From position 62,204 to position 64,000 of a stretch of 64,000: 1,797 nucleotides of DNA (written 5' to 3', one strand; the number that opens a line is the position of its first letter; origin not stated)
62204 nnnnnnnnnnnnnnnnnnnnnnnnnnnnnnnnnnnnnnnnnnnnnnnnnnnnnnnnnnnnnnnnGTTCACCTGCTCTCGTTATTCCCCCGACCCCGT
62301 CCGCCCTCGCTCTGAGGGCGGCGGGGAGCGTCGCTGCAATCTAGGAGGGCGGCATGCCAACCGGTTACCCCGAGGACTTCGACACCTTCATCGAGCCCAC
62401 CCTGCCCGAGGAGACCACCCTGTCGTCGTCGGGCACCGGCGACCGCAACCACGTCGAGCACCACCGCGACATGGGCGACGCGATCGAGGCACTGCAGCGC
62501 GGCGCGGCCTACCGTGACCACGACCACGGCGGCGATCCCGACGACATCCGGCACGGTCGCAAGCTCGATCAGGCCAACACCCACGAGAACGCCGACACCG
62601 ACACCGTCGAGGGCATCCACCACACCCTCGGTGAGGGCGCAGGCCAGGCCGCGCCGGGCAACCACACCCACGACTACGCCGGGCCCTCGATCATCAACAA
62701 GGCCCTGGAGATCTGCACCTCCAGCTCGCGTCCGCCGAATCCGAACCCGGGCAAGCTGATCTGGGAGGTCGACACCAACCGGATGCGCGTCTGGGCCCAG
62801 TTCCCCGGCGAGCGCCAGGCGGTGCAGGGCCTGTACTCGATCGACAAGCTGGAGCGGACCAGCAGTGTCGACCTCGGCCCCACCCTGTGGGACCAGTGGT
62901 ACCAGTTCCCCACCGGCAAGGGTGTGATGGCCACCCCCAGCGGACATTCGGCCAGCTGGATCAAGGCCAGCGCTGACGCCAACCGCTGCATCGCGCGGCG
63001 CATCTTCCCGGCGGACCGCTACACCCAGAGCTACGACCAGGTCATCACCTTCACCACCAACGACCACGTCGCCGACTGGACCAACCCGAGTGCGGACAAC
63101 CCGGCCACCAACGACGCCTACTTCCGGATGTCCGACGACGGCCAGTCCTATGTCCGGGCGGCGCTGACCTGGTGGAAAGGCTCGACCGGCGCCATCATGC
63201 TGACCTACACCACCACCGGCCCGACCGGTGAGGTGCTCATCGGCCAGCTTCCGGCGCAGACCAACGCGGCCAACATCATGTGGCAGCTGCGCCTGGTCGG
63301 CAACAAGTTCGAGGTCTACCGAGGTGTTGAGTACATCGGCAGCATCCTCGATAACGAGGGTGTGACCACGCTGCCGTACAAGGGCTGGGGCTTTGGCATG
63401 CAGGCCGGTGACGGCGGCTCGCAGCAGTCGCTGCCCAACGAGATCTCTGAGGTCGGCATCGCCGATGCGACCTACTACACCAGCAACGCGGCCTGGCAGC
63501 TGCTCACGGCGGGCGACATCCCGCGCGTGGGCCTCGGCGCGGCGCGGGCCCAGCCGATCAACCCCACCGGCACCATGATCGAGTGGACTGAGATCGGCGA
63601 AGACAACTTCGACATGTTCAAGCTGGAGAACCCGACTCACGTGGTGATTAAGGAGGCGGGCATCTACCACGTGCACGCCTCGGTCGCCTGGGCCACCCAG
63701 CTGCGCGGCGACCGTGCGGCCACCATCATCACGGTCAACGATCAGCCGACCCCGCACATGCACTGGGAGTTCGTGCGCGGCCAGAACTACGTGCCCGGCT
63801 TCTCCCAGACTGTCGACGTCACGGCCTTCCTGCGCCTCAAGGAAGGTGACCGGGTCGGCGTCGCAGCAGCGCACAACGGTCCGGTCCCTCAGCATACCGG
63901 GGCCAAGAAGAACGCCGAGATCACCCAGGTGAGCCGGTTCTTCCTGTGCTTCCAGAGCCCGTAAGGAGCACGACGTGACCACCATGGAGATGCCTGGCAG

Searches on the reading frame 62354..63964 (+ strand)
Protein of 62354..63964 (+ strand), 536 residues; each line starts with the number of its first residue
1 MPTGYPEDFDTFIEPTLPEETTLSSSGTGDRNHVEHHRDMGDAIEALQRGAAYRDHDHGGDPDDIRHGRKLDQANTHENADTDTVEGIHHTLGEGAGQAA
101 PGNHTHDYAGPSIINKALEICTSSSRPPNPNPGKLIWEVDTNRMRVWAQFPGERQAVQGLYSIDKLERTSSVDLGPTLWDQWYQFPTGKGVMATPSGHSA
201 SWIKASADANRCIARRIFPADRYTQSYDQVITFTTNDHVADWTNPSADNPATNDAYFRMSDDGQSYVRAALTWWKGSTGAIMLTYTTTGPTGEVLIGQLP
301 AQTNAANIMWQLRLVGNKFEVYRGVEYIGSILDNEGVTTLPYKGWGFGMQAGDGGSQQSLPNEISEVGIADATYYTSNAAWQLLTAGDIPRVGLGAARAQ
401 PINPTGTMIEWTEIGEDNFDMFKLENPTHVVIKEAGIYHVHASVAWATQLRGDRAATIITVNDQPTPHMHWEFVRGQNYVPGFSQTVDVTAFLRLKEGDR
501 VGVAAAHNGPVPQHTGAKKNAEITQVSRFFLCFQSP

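Call 16: search_protein_families(library=phrogs, proteins=[window:62354-63964:+], max_evalue=0.001)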
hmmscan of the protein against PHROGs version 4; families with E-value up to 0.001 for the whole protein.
window:62354-63964:+ (536 aa): 6 families
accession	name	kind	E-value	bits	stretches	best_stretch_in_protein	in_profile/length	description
phrog_2826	-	unknown function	0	1140.8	1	1-536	1-536/536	-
phrog_2938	-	unknown function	3.6e-11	43.6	1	164-372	194-409/464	-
phrog_36468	-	unknown function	2.8e-06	28.5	1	76-110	18-53/91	-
phrog_13989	-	head and packaging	9.8e-06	25.4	1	394-508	464-573/597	virion structural protein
phrog_737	-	tail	1.1e-05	25.2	1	179-469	234-515/583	minor tail protein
phrog_17342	-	unknown function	0.00011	22.6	1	117-146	163-192/326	-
